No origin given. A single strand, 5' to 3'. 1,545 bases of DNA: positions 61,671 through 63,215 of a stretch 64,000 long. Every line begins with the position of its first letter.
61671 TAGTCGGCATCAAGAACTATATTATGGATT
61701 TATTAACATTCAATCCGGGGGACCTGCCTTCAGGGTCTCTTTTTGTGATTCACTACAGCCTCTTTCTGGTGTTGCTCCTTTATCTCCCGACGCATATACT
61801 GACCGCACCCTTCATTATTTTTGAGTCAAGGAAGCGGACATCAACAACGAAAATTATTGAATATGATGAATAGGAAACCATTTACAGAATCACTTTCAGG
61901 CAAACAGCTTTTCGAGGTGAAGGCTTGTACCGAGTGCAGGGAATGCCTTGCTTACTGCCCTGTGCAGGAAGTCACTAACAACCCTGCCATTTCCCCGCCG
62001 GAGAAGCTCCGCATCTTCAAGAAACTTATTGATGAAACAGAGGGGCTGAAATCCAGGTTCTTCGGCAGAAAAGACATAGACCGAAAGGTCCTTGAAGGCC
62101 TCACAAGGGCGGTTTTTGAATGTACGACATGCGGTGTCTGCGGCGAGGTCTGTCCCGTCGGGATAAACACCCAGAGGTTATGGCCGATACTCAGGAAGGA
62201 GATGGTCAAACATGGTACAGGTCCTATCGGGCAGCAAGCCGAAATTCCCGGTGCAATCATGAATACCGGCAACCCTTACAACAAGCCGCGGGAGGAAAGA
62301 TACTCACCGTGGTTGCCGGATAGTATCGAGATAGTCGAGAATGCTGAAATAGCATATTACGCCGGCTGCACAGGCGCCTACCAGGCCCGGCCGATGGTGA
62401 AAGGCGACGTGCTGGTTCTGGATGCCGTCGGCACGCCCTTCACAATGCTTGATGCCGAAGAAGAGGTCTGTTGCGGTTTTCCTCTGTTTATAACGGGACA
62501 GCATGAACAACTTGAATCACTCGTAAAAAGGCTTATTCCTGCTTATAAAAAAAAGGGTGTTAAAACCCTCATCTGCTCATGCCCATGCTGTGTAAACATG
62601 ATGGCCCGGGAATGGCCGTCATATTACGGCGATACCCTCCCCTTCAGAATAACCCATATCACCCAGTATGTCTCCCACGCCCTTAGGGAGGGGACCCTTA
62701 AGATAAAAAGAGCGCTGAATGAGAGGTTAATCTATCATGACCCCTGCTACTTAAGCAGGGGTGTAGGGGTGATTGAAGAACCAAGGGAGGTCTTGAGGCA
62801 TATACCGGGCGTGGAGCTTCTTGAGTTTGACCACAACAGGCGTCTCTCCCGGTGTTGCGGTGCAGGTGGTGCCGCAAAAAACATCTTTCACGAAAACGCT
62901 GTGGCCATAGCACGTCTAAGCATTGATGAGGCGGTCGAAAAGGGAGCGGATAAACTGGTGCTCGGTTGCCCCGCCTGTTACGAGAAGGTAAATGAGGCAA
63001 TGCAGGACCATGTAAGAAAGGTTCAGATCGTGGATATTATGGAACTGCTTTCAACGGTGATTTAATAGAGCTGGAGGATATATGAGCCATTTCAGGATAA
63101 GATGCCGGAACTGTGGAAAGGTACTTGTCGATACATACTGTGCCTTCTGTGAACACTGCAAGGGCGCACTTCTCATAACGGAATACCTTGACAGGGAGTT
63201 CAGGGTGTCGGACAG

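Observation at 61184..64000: HdrED/DsrMK-like membrane module followed by a cysteate-synthase-like gene, directly downstream of MtaA/MtrH-type methyltransferases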

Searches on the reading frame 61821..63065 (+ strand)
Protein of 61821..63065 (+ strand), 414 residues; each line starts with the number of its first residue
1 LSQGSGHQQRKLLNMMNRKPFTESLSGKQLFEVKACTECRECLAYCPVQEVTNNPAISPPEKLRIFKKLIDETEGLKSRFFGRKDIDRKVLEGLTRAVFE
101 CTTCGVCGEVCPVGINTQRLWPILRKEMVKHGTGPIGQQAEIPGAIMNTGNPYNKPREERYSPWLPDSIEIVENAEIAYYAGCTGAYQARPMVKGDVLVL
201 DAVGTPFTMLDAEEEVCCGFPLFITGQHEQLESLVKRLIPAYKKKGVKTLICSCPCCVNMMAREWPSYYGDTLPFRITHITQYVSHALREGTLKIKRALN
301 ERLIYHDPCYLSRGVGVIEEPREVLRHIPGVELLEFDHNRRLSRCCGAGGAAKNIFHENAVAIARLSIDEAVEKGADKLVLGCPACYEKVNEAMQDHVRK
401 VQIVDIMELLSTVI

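Call 5: search_protein_families(library=pfam, proteins=[window:61821-63065:+], max_evalue=0.01)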
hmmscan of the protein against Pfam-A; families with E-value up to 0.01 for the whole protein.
window:61821-63065:+ (414 aa): 10 families
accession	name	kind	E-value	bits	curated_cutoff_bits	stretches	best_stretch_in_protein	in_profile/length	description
PF02754.22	CCG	-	4.6e-25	88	20.6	2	305-387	3-81/85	Cysteine-rich domain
PF13183.11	Fer4_8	-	9.3e-12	45.8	27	1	32-115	1-68/68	4Fe-4S dicluster domain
PF12838.12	Fer4_7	-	6.2e-06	27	27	1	36-115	2-52/52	4Fe-4S dicluster domain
PF13237.11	Fer4_10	-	7.5e-06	26.2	25.5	1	32-112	5-53/53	4Fe-4S dicluster domain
PF13534.11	Fer4_17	-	7.7e-06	26.8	22.2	1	35-116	1-61/61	4Fe-4S dicluster domain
PF13187.11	Fer4_9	-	2.9e-05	24.4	27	1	19-49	20-50/52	4Fe-4S dicluster domain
PF00037.32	Fer4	-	0.003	17.7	21.1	0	100-114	7-21/24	4Fe-4S binding domain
PF13484.11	Fer4_16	-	0.0036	18.5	30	1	36-113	2-65/66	4Fe-4S double cluster binding domain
PF25160.1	LdpA_Fe-S-bd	-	0.0051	17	27.6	0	100-115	27-42/49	LdpA Fe-S cluster-binding domain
PF14697.11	Fer4_21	-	0.0079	16.8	35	0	100-113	40-53/59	4Fe-4S dicluster domain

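Call 6: search_protein_families(library=ncbifam, proteins=[window:61821-63065:+], max_evalue=0.01)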
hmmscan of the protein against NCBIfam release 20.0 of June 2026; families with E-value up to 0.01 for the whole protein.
window:61821-63065:+ (414 aa): 29 families (the best 25 are shown)
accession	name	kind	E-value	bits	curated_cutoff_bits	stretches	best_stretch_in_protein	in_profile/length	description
NF004898.0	PRK06259.1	equivalog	5.8e-56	190.1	385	1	26-414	126-488/488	fumarate reductase (CoM/CoB) subunit TfrB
NF045670.1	quin_L_LdhH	equivalog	1.5e-37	129.3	800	1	174-410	466-705/706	L-lactate dehydrogenase (quinone) large subunit LdhH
NF008369.0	PRK11168.1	equivalog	4e-28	98.4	278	2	173-398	165-388/401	anaerobic glycerol-3-phosphate dehydrogenase subunit C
NF045796.1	DsrK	equivalog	8.6e-26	90.5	400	1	35-356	51-380/453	sulfate reduction electron transfer complex DsrMKJOP subunit DsrK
NF045724.1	ferredox_TmcB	equivalog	9.7e-21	73.8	735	2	200-406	211-420/430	electron transfer complex ferredoxin TmcB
TIGR03379.1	glycerol3P_GlpC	equivalog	1.2e-19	70.3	279.9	1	175-396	162-383/397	anaerobic glycerol-3-phosphate dehydrogenase subunit GlpC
NF045663.1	diclust_near_Sec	equivalog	1.2e-18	66.6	530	1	99-393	353-621/759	pyridine nucleotide-disulfide oxidoreductase/dicluster-binding protein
NF045711.1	sulf_resp_HmcF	equivalog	6.3e-16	58.2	750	2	264-397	296-432/457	sulfate respiration complex iron-sulfur protein HmcF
NF008434.0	PRK11274.1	equivalog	1.2e-10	40.9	333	2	180-405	173-404/409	glycolate oxidase subunit GlcF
TIGR00384.1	dhsB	subfamily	5.1e-08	32.6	88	1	28-118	134-215/222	succinate dehydrogenase and fumarate reductase iron-sulfur protein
NF038196.1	ferrodoxin_EFR1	subfamily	9e-08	32.4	75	0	10-52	159-202/242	EFR1 family ferrodoxin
NF004616.0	PRK05950.1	subfamily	2.3e-06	27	228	1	28-131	141-236/238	succinate dehydrogenase iron-sulfur subunit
TIGR00273.1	TIGR00273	equivalog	3e-06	26.4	444.8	1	98-139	342-383/432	LutB/LldF family L-lactate oxidation iron-sulfur protein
TIGR03290.1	CoB_CoM_SS_C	equivalog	6.9e-06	26.1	160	0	96-133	43-80/144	CoB--CoM heterodisulfide reductase subunit C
NF010071.0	PRK13552.1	equivalog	1.6e-05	24.3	264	1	25-131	140-238/241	fumarate reductase iron-sulfur subunit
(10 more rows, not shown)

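Call 7: find_encoding_contigs(protein=window:61863-63065:+, flank=10000, max_places=10)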
Protein window:61863-63065:+ (400 aa): 13 contigs read that carry it; 10 places shown.
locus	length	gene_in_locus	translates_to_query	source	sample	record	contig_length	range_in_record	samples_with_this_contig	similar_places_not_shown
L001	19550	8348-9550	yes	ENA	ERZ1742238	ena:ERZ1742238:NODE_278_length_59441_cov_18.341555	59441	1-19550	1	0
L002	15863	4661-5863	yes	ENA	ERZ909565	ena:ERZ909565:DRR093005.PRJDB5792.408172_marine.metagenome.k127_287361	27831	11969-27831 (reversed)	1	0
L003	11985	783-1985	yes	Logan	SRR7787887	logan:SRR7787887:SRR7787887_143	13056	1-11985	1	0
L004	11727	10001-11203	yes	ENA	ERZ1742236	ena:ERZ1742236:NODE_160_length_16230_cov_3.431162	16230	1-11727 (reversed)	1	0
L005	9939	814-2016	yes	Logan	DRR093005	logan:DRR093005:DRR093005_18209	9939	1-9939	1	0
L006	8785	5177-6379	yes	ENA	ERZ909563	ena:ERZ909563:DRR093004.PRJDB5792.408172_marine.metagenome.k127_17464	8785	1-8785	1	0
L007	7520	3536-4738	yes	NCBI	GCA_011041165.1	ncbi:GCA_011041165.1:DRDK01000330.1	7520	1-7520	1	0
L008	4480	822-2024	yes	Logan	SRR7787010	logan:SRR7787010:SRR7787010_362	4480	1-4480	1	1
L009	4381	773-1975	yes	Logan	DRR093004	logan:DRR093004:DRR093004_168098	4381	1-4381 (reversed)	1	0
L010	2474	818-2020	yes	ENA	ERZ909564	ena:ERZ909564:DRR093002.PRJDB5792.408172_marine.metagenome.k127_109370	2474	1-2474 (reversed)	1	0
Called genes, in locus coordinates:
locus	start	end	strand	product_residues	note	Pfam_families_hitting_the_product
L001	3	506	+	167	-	?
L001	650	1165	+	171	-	PF02627:CMD (weak)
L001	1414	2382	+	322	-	PF02007:MtrH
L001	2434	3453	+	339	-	PF01208:URO-D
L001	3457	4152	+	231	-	PF02607:B12-binding_2, PF02310:B12-binding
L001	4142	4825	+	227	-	PF13187:Fer4_9 (faint), PF00037:Fer4 (faint), PF12837:Fer4_6 (faint), PF13484:Fer4_16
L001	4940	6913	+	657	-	PF00111:Fer2, PF17650:RACo_linker, PF17651:Raco_middle, PF14574:RACo_C_ter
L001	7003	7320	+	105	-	PF22263:DUF6951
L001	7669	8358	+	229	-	-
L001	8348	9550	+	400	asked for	PF12838:Fer4_7 (weak), PF13183:Fer4_8, PF13237:Fer4_10 (weak), PF13534:Fer4_17 (weak), PF02754:CCG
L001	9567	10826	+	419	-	PF00291:PALP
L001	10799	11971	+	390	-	PF02776:TPP_enzyme_N, PF02775:TPP_enzyme_C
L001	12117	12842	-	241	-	PF01925:TauE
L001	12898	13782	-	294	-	PF00528:BPD_transp_1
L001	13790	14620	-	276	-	PF00005:ABC_tran, PF02463:SMC_N, PF00004:AAA (faint), PF13304:AAA_21 (faint)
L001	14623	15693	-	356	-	PF13379:NMT1_2 (weak)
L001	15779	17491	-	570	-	PF00890:FAD_binding_2, PF01946:Thi4 (faint), PF02910:Succ_DH_flav_C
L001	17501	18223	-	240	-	PF13085:Fer2_3, PF13237:Fer4_10, PF13183:Fer4_8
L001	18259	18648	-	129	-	PF01127:Sdh_cyt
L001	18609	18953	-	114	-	PF01127:Sdh_cyt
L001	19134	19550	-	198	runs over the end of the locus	PF05683:Fumerase_C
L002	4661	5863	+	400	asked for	PF12838:Fer4_7 (weak), PF13183:Fer4_8, PF13237:Fer4_10 (weak), PF13534:Fer4_17 (weak), PF02754:CCG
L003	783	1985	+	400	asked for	PF12838:Fer4_7 (weak), PF13183:Fer4_8, PF13237:Fer4_10 (weak), PF13534:Fer4_17 (weak), PF02754:CCG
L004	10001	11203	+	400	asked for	PF12838:Fer4_7 (weak), PF13183:Fer4_8, PF13237:Fer4_10 (weak), PF13534:Fer4_17 (weak), PF02754:CCG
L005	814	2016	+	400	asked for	PF12838:Fer4_7 (weak), PF13183:Fer4_8, PF13237:Fer4_10 (weak), PF13534:Fer4_17 (weak), PF02754:CCG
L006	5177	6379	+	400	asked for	PF12838:Fer4_7 (weak), PF13183:Fer4_8, PF13237:Fer4_10 (weak), PF13534:Fer4_17 (weak), PF02754:CCG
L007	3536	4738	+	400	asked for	PF12838:Fer4_7 (weak), PF13183:Fer4_8, PF13237:Fer4_10 (weak), PF13534:Fer4_17 (weak), PF02754:CCG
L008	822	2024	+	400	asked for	PF12838:Fer4_7 (weak), PF13183:Fer4_8, PF13237:Fer4_10 (weak), PF13534:Fer4_17 (weak), PF02754:CCG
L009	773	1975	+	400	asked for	PF12838:Fer4_7 (weak), PF13183:Fer4_8, PF13237:Fer4_10 (weak), PF13534:Fer4_17 (weak), PF02754:CCG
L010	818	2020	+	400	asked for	PF12838:Fer4_7 (weak), PF13183:Fer4_8, PF13237:Fer4_10 (weak), PF13534:Fer4_17 (weak), PF02754:CCG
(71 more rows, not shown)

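Call 11: search_protein_families(library=ncbifam, proteins=[L001:9567-10826:+, L001:10799-11971:+, L001:12117-12842:-, L001:12898-13782:-, L001:13790-14620:-, L001:14623-15693:-, L001:15779-17491:-, L001:17501-18223:-], max_evalue=0.0001)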
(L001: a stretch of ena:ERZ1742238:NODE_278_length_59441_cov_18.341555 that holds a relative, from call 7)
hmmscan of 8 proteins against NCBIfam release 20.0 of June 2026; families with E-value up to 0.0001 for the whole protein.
L001:9567-10826:+ (419 aa): 12 families
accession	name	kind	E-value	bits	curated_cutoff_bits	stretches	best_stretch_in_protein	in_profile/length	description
TIGR03844.1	cysteate_syn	equivalog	7.6e-145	482.6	324.9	1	4-394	1-393/398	cysteate synthase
NF006050.0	PRK08197.1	equivalog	3.9e-23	81.9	303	1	17-383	21-384/406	threonine synthase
NF004996.0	PRK06381.1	equivalog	5.5e-20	71.6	266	1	67-379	17-317/319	threonine synthase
NF004170.0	PRK05638.1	equivalog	3.8e-14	52.1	421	1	6-237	2-226/442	threonine synthase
NF006205.0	PRK08329.1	equivalog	4e-12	45.8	358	1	6-244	2-226/347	threonine synthase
TIGR00260.1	thrC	equivalog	9.3e-10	38.2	167.1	1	100-189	50-145/340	threonine synthase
NF006390.0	PRK08639.1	equivalog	1.1e-06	27.9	421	0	113-242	66-197/418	threonine ammonia-lyase IlvA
NF005035.0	PRK06450.1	equivalog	3.8e-06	26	301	0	100-276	77-248/338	threonine synthase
NF005292.0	PRK06815.1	equivalog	1.2e-05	24.5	371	0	102-234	50-181/320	threonine/serine dehydratase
TIGR01124.1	ilvA_2Cterm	equivalog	2.2e-05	23.2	411.3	0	113-242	58-186/499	threonine ammonia-lyase, biosynthetic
TIGR01127.1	ilvA_1Cterm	equivalog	3e-05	23.2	378.75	0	100-216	27-143/380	threonine ammonia-lyase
NF006674.0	PRK09224.1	subfamily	5.9e-05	21.9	577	0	115-239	68-191/508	threonine ammonia-lyase IlvA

L001:10799-11971:+ (390 aa): 18 families
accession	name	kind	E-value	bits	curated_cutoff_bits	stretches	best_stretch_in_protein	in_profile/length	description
TIGR03846.1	sulfopy_beta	equivalog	3.1e-65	219.5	221.5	1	198-375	1-180/182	sulfopyruvate decarboxylase subunit beta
TIGR03297.1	Ppyr-DeCO2ase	equivalog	6.7e-65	219.4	312.5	1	16-374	1-358/360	phosphonopyruvate decarboxylase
TIGR03845.1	sulfopyru_alph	equivalog_domain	3.6e-54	183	147.95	1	6-161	2-160/160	sulfopyruvate decarboxylase subunit alpha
NF004813.0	PRK06163.1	equivalog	2.5e-36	125.3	240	1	190-347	7-168/202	hypothetical protein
NF006016.1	PRK08155.1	equivalog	5.4e-10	38.3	870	1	238-367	408-548/554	acetolactate synthase large subunit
NF005860.0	PRK07789.1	equivalog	3.7e-08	32.2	881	1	238-297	449-508/615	acetolactate synthase large subunit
NF006524.0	PRK08978.1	equivalog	1.4e-07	30.2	738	1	237-299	399-461/548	acetolactate synthase 2 catalytic subunit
NF005114.0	PRK06546.1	equivalog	3.7e-07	29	893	1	236-368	405-545/578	pyruvate dehydrogenase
NF006052.0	PRK08199.1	subfamily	9.6e-07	27.5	539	1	239-298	415-474/559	thiamine pyrophosphate protein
TIGR00118.1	acolac_lg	equivalog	1.4e-06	27.1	538.35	0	238-339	409-520/557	biosynthetic-type acetolactate synthase large subunit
NF004710.0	PRK06048.1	equivalog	2.1e-06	26.5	976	0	238-297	413-472/561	acetolactate synthase large subunit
NF006591.0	PRK09124.1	equivalog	3.5e-06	25.6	792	0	236-361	405-539/574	ubiquinone-dependent pyruvate dehydrogenase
NF005470.0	PRK07064.1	equivalog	7.5e-06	25.3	495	1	233-298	400-466/552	thiamine pyrophosphate-binding protein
NF035927.1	TPP_ScyA_rel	subfamily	1.1e-05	24.2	1000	0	238-286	411-459/551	ScyA-related TPP-binding enzyme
NF006122.0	PRK08266.1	subfamily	1.5e-05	23.7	571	0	215-349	376-522/543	hypothetical protein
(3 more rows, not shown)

L001:12117-12842:- (241 aa): 0 families

L001:12898-13782:- (294 aa): 6 families
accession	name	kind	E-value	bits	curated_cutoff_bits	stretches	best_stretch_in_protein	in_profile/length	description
NF040733.1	ABC_perm_U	equivalog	4.3e-30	105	295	1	43-290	7-248/251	ABC transporter permease subunit SaoP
NF008470.0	PRK11365.1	equivalog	5.2e-27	94.9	347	1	56-270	23-234/263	aliphatic sulfonate ABC transporter permease SsuC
TIGR01183.1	ntrB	equivalog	6.5e-24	84.7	209.05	1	86-278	11-199/202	nitrate ABC transporter permease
NF007545.0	PRK10160.1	equivalog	8e-20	71.4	342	1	52-289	33-270/275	taurine ABC transporter permease TauC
TIGR03416.1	ABC_choXWV_perm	equivalog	1.4e-09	37.9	363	1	63-273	66-262/267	choline ABC transporter permease subunit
NF040839.1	tungstate_WtpB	equivalog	5.2e-05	23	340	0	167-224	135-193/251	tungstate ABC transporter permease WtpB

L001:13790-14620:- (276 aa): 182 families (the best 25 are shown)
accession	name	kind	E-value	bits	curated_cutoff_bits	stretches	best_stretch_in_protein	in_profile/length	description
NF008421.0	PRK11248.1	equivalog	4e-63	213.3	357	1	20-237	2-213/255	taurine ABC transporter ATP-binding subunit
TIGR01184.1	ntrCD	subfamily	1.3e-61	208.1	291.8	1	46-231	8-193/230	nitrate ABC transporter ATP-binding protein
NF040729.1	ABC_ATP_SaoA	equivalog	1.8e-61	207.7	360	1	20-263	2-243/248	ABC transporter ATP-binding protein SaoA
TIGR01186.1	proV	subfamily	1.7e-54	185.4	326.6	1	41-226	11-203/363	betaine/proline/choline family ABC transporter ATP-binding protein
TIGR03265.1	PhnT2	equivalog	5.3e-52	177.2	457.7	1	36-226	17-208/353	putative 2-aminoethylphosphonate ABC transporter ATP-binding protein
TIGR03415.1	ABC_choXWV_ATP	equivalog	5.3e-52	177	483.75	1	37-226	38-238/382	choline ABC transporter ATP-binding protein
TIGR01187.1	potA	subfamily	4.9e-50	170.4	355.6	1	54-227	1-175/325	polyamine ABC transporter ATP-binding protein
NF006987.0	PRK09452.1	equivalog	3.4e-48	164.2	482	1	15-227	13-222/378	spermidine/putrescine ABC transporter ATP-binding protein PotA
TIGR00968.1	3a0106s01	subfamily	9.3e-48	162.8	342.75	1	37-227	14-205/237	sulfate ABC transporter ATP-binding protein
NF040840.2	tungstate_WtpC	equivalog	1.5e-47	162.6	440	1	41-226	18-204/347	tungstate ABC transporter ATP-binding protein WtpC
NF043075.1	MMSYN1_0197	equivalog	9.2e-47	159.6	550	1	20-227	3-207/341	spermidine/putrescine ABC transporter ATP-binding protein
NF008105.0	PRK10851.1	equivalog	1.1e-45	155.9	502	1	44-227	23-211/362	sulfate/thiosulfate ABC transporter ATP-binding protein CysA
NF008621.0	PRK11607.1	equivalog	3.9e-45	154.3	613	1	5-226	5-223/377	putrescine ABC transporter ATP-binding subunit PotG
NF008420.0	PRK11247.1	equivalog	1.5e-44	152.1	395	1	49-227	37-208/257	aliphatic sulfonates ABC transporter ATP-binding protein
TIGR03258.1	PhnT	equivalog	3.4e-44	151.3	499.15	1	48-227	33-214/359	2-aminoethylphosphonate ABC transport system ATP-binding subunit PhnT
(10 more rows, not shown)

L001:14623-15693:- (356 aa): 1 family
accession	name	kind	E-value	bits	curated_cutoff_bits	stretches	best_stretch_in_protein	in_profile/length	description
TIGR01728.1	SsuA_fam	subfamily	5.8e-22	78.2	163.5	1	50-345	1-283/290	aliphatic sulfonate ABC transporter substrate-binding protein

L001:15779-17491:- (570 aa): 35 families (the best 25 are shown)
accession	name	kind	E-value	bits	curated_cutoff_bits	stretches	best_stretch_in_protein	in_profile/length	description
NF004900.0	PRK06263.1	equivalog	2.8e-181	603.8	718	1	6-550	4-541/546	fumarate reductase (CoM/CoB) subunit TfrA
NF005866.0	PRK07803.1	equivalog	1e-137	460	819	2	284-549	319-587/631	fumarate reductase/succinate dehydrogenase flavoprotein subunit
TIGR01812.1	sdhA_frdA_Gneg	subfamily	2.1e-137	459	567.3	1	11-562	1-560/568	succinate dehydrogenase or fumarate reductase, flavoprotein subunit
NF004724.0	PRK06069.1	subfamily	1.8e-124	416.1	826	1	6-559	2-566/577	succinate dehydrogenase/fumarate reductase flavoprotein subunit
NF042982.1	MFR_Fp_SdhA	equivalog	2.2e-111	373.2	1100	1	10-550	48-595/612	8-methylmenaquinol:fumarate reductase flavoprotein subunit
TIGR01816.1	sdhA_forward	equivalog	8.1e-111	371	727.35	1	10-547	3-555/584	succinate dehydrogenase flavoprotein subunit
TIGR00551.1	nadB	equivalog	1.2e-107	360.7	452.75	1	9-530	2-489/489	L-aspartate oxidase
NF006686.0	PRK09231.1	equivalog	9.7e-106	354.6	854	1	6-562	2-573/598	fumarate reductase (quinol) flavoprotein subunit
NF004613.0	PRK05945.1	equivalog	2.4e-104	350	824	1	9-558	3-564/575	succinate dehydrogenase/fumarate reductase flavoprotein subunit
NF005701.0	PRK07512.1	equivalog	4.7e-102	342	528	1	6-536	6-490/516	L-aspartate oxidase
NF005867.0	PRK07804.1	equivalog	6.8e-101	338.2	639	1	8-547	17-533/548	L-aspartate oxidase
TIGR01176.1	fum_red_Fp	equivalog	1.4e-100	337.6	932.7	1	8-565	2-574/580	fumarate reductase (quinol) flavoprotein subunit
NF005037.0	PRK06452.1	equivalog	2.8e-100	336.5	862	1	6-561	2-557/566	succinate dehydrogenase flavoprotein subunit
NF005636.0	PRK07395.1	subfamily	4.9e-94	315.6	723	1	9-538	12-542/560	L-aspartate oxidase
NF006567.0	PRK09077.1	equivalog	6e-93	311.9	629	1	6-535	5-524/537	L-aspartate oxidase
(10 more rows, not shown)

L001:17501-18223:- (240 aa): 12 families
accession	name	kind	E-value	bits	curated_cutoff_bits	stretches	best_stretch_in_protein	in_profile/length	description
NF004616.0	PRK05950.1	subfamily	7e-78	261.1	228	1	3-234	4-236/238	succinate dehydrogenase iron-sulfur subunit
TIGR00384.1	dhsB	subfamily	4.4e-71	238.9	88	1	9-228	1-222/222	succinate dehydrogenase and fumarate reductase iron-sulfur protein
NF009226.0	PRK12576.1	equivalog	1.7e-65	221.5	344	1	4-230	9-236/317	succinate dehydrogenase/fumarate reductase iron-sulfur subunit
NF009051.0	PRK12385.1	equivalog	3.4e-58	197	333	1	3-228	5-229/244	succinate dehydrogenase/fumarate reductase iron-sulfur subunit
NF009227.0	PRK12577.1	equivalog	2.4e-56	190.8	349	1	5-232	3-239/330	succinate dehydrogenase/fumarate reductase iron-sulfur subunit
NF009225.0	PRK12575.1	subfamily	3e-53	180.7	443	1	4-230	4-229/235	succinate dehydrogenase/fumarate reductase iron-sulfur subunit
NF010071.0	PRK13552.1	equivalog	8.1e-51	172.6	264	1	2-234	2-238/241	fumarate reductase iron-sulfur subunit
NF004898.0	PRK06259.1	equivalog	4.7e-44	150.8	385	1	4-235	3-220/488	fumarate reductase (CoM/CoB) subunit TfrB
NF006391.0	PRK08640.1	equivalog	4.7e-40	137.1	244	1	7-234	9-242/254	succinate dehydrogenase iron-sulfur subunit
NF042952.1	MFR_FeS_SdhB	equivalog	4.4e-35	121.2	600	1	26-232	21-232/320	8-methylmenaquinol:fumarate reductase iron-sulfur subunit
NF009052.0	PRK12386.1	equivalog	2.5e-30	105.3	256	1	2-232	2-232/255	succinate dehydrogenase/fumarate reductase iron-sulfur subunit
NF005746.0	PRK07570.1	subfamily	1.4e-17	63.8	243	1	4-230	2-239/250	succinate dehydrogenase/fumarate reductase iron-sulfur subunit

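Call 12: find_homologous_proteins(query=L001:9567-10826:+, max_evalue=1e-20)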
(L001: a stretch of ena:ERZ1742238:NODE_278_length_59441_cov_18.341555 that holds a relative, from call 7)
Query L001:9567-10826:+ (419 aa): 7970 proteins with E <= 1e-20 among 8000 candidates; the best 120 are listed.
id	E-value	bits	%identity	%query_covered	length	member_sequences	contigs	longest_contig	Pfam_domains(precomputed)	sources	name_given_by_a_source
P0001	1.3e-279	945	99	100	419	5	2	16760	PF00291.32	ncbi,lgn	-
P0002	4.1e-215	733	73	100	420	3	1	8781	PF00291.32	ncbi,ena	-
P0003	4.2e-209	713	72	100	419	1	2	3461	PF00291.32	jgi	jgi:cysteate synthase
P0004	1.1e-207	708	71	100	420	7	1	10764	PF00291.32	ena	-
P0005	2.3e-206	704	72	100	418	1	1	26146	PF00291.32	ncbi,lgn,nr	ncbi:MAG: cysteate synthase [Nitrospirae bacterium]|nr:cysteate synthase [Nitrospirota bacterium]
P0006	2.5e-206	704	71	100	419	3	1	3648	PF00291.32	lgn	-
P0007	3.8e-206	703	71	100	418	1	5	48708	PF00291.32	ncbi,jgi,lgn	jgi:cysteate synthase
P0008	4.4e-206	703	71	100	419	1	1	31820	PF00291.32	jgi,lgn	jgi:cysteate synthase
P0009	1.0e-205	702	72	99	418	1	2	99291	PF00291.32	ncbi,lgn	-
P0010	2.6e-205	700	71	100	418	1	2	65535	PF00291.32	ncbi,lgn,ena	-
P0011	5.6e-205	699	73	99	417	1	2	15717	PF00291.32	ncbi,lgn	-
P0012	3.0e-204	697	73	99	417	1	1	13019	PF00291.32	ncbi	-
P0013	3.1e-204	697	71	100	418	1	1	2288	PF00291.32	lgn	-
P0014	6.8e-204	696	71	99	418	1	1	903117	PF00291.32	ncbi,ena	-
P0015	9.0e-204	695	69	100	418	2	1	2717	PF00291.32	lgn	-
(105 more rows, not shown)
